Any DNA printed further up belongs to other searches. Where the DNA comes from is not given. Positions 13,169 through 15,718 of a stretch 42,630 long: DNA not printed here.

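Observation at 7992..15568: Shell-less eight-gene B12 diol/glycerol dehydratase operon wired to an epoxide-hydrolase-type hydrolase and three SDR-type genes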

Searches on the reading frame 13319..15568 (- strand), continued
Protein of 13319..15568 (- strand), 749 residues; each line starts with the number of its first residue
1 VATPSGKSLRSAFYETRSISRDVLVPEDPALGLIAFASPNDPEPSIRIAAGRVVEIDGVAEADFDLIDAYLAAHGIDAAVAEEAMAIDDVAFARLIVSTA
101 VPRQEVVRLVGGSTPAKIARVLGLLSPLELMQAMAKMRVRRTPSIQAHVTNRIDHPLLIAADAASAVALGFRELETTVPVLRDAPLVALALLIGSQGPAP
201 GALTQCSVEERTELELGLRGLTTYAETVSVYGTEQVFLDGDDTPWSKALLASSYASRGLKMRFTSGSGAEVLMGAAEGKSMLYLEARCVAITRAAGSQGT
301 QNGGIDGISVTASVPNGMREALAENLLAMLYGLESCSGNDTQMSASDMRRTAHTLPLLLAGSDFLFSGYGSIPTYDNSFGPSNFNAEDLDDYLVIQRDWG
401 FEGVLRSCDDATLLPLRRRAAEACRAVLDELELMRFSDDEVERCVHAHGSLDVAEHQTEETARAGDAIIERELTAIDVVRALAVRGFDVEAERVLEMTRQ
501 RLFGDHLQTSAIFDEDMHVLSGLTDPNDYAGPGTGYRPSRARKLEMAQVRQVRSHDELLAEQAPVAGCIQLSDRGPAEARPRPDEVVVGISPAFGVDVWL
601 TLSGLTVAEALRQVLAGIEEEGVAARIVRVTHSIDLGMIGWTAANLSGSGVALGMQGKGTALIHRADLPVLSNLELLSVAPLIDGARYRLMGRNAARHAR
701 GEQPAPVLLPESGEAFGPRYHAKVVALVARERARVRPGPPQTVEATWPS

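Call 83: find_related_loci(query=L042:106-408:+, collection=genome_contigs, flank=3000)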
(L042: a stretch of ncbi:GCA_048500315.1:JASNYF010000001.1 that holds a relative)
Query L042:106-408:+ (101 aa) in genome_contigs; peptide patterns used: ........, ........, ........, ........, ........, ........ (x = any residue, [..] = any of these).
600 stretches matched a pattern (row limit reached: there are more); 566 encode a relative of the query (tblastn E <= 1e-3); the best 80 are kept; 80 distinct loci.
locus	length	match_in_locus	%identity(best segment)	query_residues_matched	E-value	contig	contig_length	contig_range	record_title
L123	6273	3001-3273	71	6-96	4e-40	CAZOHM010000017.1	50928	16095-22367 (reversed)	MAG TPA_asm: uncultured Lachnospiraceae bacterium isolate SRP192927_co1_223 genome assembly, contig: NODE_887_length_509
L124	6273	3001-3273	73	3-93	5e-40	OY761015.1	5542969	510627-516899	MAG: Candidatus Poribacteria bacterium isolate b26c8cc1-2726-459c-8d02-9adedbaa8fd6 genome assembly, chromosome: 2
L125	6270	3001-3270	73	4-93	5e-40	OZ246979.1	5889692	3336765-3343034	MAG: Candidatus Poribacteria bacterium isolate b1f05427-043e-45ba-8b49-4d0e3d1ba290 genome assembly, chromosome: 1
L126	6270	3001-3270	73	4-93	6e-40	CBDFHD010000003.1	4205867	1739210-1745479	MAG: Candidatus Poribacteria bacterium isolate 3ddb7f14-4d05-4080-9b3f-f5d75a2c5508 genome assembly, contig: contig_3, w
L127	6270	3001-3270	82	4-93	1e-39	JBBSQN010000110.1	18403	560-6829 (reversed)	MAG: Mycobacteriales bacterium isolate LS6_sbin.9 LS6_sbin.9_K_2041848_L_18403_cov_36.2484, whole genome shotgun sequenc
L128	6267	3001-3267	75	4-92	6e-40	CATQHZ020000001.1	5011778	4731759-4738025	MAG: uncultured Poribacteria bacterium isolate a66633a9-cb3d-447c-bfc4-106491c4b11e genome assembly, contig: contig_1, w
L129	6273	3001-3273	70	6-96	6e-40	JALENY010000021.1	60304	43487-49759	MAG: Lachnospiraceae bacterium isolate SUG177 k141_2865959, whole genome shotgun sequence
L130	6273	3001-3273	70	6-96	5e-40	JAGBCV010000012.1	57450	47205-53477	MAG: Clostridia bacterium isolate RGIG9002 Water_deer_Rectum-3__c96117, whole genome shotgun sequence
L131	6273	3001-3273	71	6-96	2e-39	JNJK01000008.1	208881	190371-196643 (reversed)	Lachnospiraceae bacterium MC2017 T350DRAFT_scaffold00007.7_C, whole genome shotgun sequence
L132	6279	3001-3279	67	6-98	2e-39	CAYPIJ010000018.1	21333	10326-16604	MAG TPA_asm: uncultured Oscillospiraceae bacterium isolate SRP350583_co1_449 genome assembly, contig: NODE_4241_length_2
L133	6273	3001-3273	70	6-96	2e-39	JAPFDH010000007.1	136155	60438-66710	MAG: Lachnospiraceae bacterium isolate bin_3_DannyCat k141_67853, whole genome shotgun sequence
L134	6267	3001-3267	73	8-96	5e-39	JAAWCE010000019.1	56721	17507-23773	MAG: Lachnospiraceae bacterium isolate ABMPRH_256_1 k141_1496378, whole genome shotgun sequence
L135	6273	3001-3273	73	6-96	6e-39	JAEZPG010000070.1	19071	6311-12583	MAG: Bacillota bacterium isolate OH_CFB_36 k127_395814, whole genome shotgun sequence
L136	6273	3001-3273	70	6-96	3e-39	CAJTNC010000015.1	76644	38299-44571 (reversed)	MAG TPA_asm: uncultured Lachnospiraceae bacterium isolate MGBC100084 genome assembly, contig: MGBC100084.15, whole genom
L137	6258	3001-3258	77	8-93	5e-39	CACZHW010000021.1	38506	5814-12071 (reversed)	MAG: uncultured Clostridiales bacterium isolate RUG12645 genome assembly, contig: RUG12645_asm_21, whole genome shotgun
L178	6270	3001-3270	78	4-93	4e-37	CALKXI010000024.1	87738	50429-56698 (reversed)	MAG: uncultured Chlorobiales bacterium isolate H1_Bin_METABAT__172_1_1 genome assembly, contig: c_000000662029, whole ge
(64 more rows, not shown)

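Call 84: search_dna_similar(query=window:13319-15568:-, collection=plasmids, mode=protein, max_rows=25, max_evalue=1e-50)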
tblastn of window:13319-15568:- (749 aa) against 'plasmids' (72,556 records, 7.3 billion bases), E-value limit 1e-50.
Records with a match: 92; places in all: 94; records where one place covers at least 80% of the query: 76.
Best place of each record, by identity: <60% 92.
By first word of the organism name: Citrobacter 33; Klebsiella 24; Salmonella 7; Escherichia 7; Enterobacter 3; Enterobacteriaceae 3; Cetobacterium 2; Halomarina 2; Listeria 2; Shinella 1; and 8 more.
By predicted mobility (MOB-suite, as given by PLSDB): non-mobilizable 36; mobilizable 32; conjugative 24.
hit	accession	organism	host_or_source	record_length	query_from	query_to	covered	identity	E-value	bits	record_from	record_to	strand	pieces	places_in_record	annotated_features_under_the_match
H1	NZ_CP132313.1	Shinella zoogloeoides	Homo sapiens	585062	4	721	96%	49.9%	0e+0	602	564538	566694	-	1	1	propanediol/glycerol family dehydratase large subunit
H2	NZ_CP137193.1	Citrobacter freundii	Homo sapiens,urine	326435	7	707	94%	51.1%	2e-180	660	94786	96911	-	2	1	propanediol/glycerol family dehydratase large subunit | propanediol/glycerol family dehydratase medium subunit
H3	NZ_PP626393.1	Citrobacter freundii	-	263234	7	707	94%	51.1%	4e-180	659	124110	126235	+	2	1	propanediol/glycerol family dehydratase large subunit | propanediol/glycerol family dehydratase medium subunit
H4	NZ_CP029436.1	Klebsiella quasipneumoniae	Homo sapiens,Peri-rectal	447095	7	707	94%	51.1%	5e-180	659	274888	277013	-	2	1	propanediol/glycerol family dehydratase large subunit | propanediol/glycerol family dehydratase medium subunit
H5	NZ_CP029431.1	Klebsiella quasipneumoniae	Hospital waste water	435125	7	707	94%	51.1%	5e-180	659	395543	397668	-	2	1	propanediol/glycerol family dehydratase large subunit | propanediol/glycerol family dehydratase medium subunit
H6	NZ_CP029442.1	Klebsiella quasipneumoniae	Hospital waste water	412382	7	707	94%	51.1%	5e-180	659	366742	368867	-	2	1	propanediol/glycerol family dehydratase large subunit | propanediol/glycerol family dehydratase medium subunit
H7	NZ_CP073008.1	Citrobacter sp. BIDMC108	Homo sapiens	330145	7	707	94%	51.1%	5e-180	659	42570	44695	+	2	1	propanediol/glycerol family dehydratase large subunit | propanediol/glycerol family dehydratase medium subunit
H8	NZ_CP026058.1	Citrobacter freundii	Homo sapiens,lung tissue grind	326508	7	707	94%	51.1%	5e-180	659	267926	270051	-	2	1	propanediol/glycerol family dehydratase large subunit | propanediol/glycerol family dehydratase medium subunit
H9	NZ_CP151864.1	Citrobacter freundii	-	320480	7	707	94%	51.1%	5e-180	659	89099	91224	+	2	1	propanediol/glycerol family dehydratase large subunit | propanediol/glycerol family dehydratase medium subunit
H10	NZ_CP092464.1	Citrobacter freundii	Homo sapiens,bacterium,postoperative ...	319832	7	707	94%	51.1%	5e-180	659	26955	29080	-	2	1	propanediol/glycerol family dehydratase large subunit | propanediol/glycerol family dehydratase medium subunit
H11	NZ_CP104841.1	Enterobacter cloacae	Homo sapiens,other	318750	7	707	94%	51.1%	5e-180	659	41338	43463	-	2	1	propanediol/glycerol family dehydratase large subunit | propanediol/glycerol family dehydratase medium subunit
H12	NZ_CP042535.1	Citrobacter freundii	Whole organism,Shower 3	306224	7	707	94%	51.1%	5e-180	659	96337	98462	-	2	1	propanediol/glycerol family dehydratase large subunit | propanediol/glycerol family dehydratase medium subunit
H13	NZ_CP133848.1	Citrobacter freundii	Homo sapiens,pure culture,drain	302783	7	707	94%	51.1%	5e-180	659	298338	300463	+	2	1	propanediol/glycerol family dehydratase large subunit | propanediol/glycerol family dehydratase medium subunit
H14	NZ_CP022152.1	Citrobacter freundii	water,wastewater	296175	7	707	94%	51.1%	5e-180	659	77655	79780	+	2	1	propanediol/glycerol family dehydratase large subunit | propanediol/glycerol family dehydratase medium subunit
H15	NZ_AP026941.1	Citrobacter freundii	Mastacembelus,gut contents of ...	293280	7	707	94%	51.1%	5e-180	659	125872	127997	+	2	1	propanediol/glycerol family dehydratase large subunit | propanediol/glycerol family dehydratase medium subunit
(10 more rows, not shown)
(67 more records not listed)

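Call 85: get_annotated_region(hit=H1, flank=9000)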
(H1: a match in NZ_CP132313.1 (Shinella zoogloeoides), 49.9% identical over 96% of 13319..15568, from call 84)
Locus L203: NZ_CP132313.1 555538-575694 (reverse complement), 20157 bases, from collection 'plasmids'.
description: Shinella zoogloeoides strain UPHL-collab-1 plasmid unnamed1, complete sequence
organism: Shinella zoogloeoides (NCBI taxid 352475)
taxonomy: Bacteria; Pseudomonadota; Alphaproteobacteria; Hyphomicrobiales; Rhizobiaceae; Shinella; Shinella zoogloeoides
host: -; source: Homo sapiens; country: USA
typing (MOB-suite, as given by PLSDB): mobilizable; replicon rep_cluster_287; relaxase MOBP
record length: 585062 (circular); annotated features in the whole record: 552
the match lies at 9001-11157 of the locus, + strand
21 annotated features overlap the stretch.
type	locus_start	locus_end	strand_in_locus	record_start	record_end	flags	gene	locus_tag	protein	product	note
CDS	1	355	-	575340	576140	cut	-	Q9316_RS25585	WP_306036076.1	carbohydrate ABC transporter permease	GO:0008643 - carbohydrate transport [Evidence IEA]; GO:0055085 - transmembrane transport [Evidence IEA]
CDS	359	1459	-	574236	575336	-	-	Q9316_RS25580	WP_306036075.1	ATP-binding cassette domain-containing protein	-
CDS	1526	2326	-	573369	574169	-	-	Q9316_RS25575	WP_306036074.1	SDR family NAD(P)-dependent oxidoreductase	-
CDS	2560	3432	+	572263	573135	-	-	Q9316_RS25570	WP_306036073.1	DeoR/GlpR family DNA-binding transcription regulator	-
CDS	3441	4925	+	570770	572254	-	-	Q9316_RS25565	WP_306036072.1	FGGY-family carbohydrate kinase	GO:0016310 - phosphorylation [Evidence IEA]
CDS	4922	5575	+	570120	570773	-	-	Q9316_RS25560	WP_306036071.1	HAD family phosphatase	-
CDS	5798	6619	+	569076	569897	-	-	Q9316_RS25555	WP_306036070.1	carbohydrate ABC transporter permease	GO:0008643 - carbohydrate transport [Evidence IEA]; GO:0055085 - transmembrane transport [Evidence IEA]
CDS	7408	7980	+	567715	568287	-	-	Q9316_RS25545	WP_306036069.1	extracellular solute-binding protein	-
CDS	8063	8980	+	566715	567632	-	-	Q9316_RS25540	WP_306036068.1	sugar ABC transporter permease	-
CDS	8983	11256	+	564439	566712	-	-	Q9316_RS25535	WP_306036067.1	propanediol/glycerol family dehydratase large subunit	-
CDS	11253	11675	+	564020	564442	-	-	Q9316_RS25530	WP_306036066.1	diol dehydratase small subunit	-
CDS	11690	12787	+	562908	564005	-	ugpC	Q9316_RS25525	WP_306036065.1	sn-glycerol-3-phosphate ABC transporter ATP-binding protein UgpC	-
CDS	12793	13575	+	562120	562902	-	-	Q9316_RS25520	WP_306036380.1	glucose 1-dehydrogenase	-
CDS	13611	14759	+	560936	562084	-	-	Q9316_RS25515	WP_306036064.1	phosphotransferase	-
CDS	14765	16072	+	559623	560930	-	-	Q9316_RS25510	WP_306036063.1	aspartate aminotransferase family protein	-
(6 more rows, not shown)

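Call 90: search_protein_families(library=pfam, proteins=[L031:3423-4814:+, L031:4869-5798:+, L031:5798-6616:+, L031:6624-7676:+, L031:8012-8800:-, L031:9068-9871:+, L031:12940-13671:-, L031:13786-14910:-, L031:15454-18318:-, L031:18609-19844:-], max_evalue=0.0001)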
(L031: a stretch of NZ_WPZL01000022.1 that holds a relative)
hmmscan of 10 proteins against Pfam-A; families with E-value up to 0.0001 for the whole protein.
L031:3423-4814:+ (464 aa): 2 families
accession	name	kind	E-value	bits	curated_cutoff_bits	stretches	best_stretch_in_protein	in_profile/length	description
PF13416.11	SBP_bac_8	-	1.6e-31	110.6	27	1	63-394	2-273/279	Bacterial extracellular solute-binding protein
PF01547.30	SBP_bac_1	-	2.8e-30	106.8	26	1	59-371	9-306/307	Bacterial extracellular solute-binding protein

L031:4869-5798:+ (310 aa): 1 family
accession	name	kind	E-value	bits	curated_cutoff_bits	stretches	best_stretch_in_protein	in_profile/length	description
PF00528.27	BPD_transp_1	-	1.6e-14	54.5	26.4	1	94-287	4-171/184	Binding-protein-dependent transport system inner membrane component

L031:5798-6616:+ (273 aa): 1 family
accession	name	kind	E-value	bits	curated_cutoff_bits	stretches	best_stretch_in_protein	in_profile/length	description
PF00528.27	BPD_transp_1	-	4.2e-17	62.9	26.4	1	86-266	1-182/184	Binding-protein-dependent transport system inner membrane component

L031:6624-7676:+ (351 aa): 3 families
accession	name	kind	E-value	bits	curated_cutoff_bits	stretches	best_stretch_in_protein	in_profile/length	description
PF00005.33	ABC_tran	-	1.3e-32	113.7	25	1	19-161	1-136/137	ABC transporter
PF17850.7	CysA_C_terminal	-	8.1e-07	30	29.7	1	240-277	1-41/43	CysA C-terminal regulatory domain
PF17912.7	OB_MalK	-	2.1e-06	28.9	27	1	235-277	1-53/53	MalK OB fold domain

L031:8012-8800:- (263 aa): 1 family
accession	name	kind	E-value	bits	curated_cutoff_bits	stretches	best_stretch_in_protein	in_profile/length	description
PF00196.25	GerE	-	9.6e-14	51.2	23.5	1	200-250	3-53/57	Bacterial regulatory proteins, luxR family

L031:9068-9871:+ (268 aa): 3 families
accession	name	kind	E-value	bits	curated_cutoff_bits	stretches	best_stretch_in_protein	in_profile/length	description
PF13561.12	adh_short_C2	-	3.1e-54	184.5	27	1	28-265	1-234/236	Enoyl-(Acyl carrier protein) reductase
PF00106.31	adh_short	-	3.7e-46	157.5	26.6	1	23-209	2-188/195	short chain dehydrogenase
PF08659.16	KR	-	4.4e-05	23.9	22.6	1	25-184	4-163/180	KR domain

L031:12940-13671:- (244 aa): 2 families
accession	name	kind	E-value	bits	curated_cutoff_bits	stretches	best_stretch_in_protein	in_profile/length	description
PF03807.23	F420_oxidored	-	1e-14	55.3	21.6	1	6-94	1-93/94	NADP oxidoreductase coenzyme F420-dependent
PF01488.26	Shikimate_DH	-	3.7e-05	24.3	24.3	1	4-73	12-87/138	Shikimate / quinate 5-dehydrogenase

L031:13786-14910:- (375 aa): 1 family
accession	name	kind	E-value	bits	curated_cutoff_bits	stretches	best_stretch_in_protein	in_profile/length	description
PF01212.27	Beta_elim_lyase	-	1.3e-50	172.8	27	1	29-320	1-285/288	Beta-eliminating lyase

L031:15454-18318:- (955 aa): 12 families
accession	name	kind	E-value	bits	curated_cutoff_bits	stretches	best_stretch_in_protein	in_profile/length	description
PF01571.26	GCV_T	-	5.2e-70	236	25.6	1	580-842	1-255/255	Aminomethyltransferase folate-binding domain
PF17806.6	SO_alpha_A3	-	2e-32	111.8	23.1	1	485-570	1-87/87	Sarcosine oxidase A3 domain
PF13510.11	Fer2_4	-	6.5e-22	77.8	22.8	1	15-95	2-81/82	2Fe-2S iron-sulfur cluster binding domain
PF08669.17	GCV_T_C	-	5.4e-17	61.9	25.9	1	866-947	1-80/80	Glycine cleavage T-protein C-terminal barrel domain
PF12831.13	FAD_oxidored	-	1.1e-12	48.4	27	1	166-213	1-48/416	FAD dependent oxidoreductase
PF07992.20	Pyr_redox_2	-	2.4e-12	47.3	26.1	1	165-410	1-251/291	Pyridine nucleotide-disulphide oxidoreductase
PF13738.12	Pyr_redox_3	-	1.2e-09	38.3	30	0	250-402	121-273/305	Pyridine nucleotide-disulphide oxidoreductase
PF00890.30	FAD_binding_2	-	1.2e-09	38.3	20.4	1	166-209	1-44/414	FAD binding domain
PF01266.30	DAO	-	1.8e-07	31.4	27.9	1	166-208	1-43/353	FAD dependent oxidoreductase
PF13450.12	NAD_binding_8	-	2.2e-07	31.5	21.9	1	169-205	1-37/68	NAD(P)-binding Rossmann-like domain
PF03486.20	HI0933_like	-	2.9e-06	27.4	50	1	166-200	2-36/244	HI0933-like protein Rossmann domain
PF01134.28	GIDA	-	1.3e-05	24.9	22.1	1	166-208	1-29/391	Glucose inhibited division protein A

L031:18609-19844:- (412 aa): 1 family
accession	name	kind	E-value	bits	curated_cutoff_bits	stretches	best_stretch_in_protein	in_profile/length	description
PF01266.30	DAO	-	1.2e-68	232.7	27.9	1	31-377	1-352/353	FAD dependent oxidoreductase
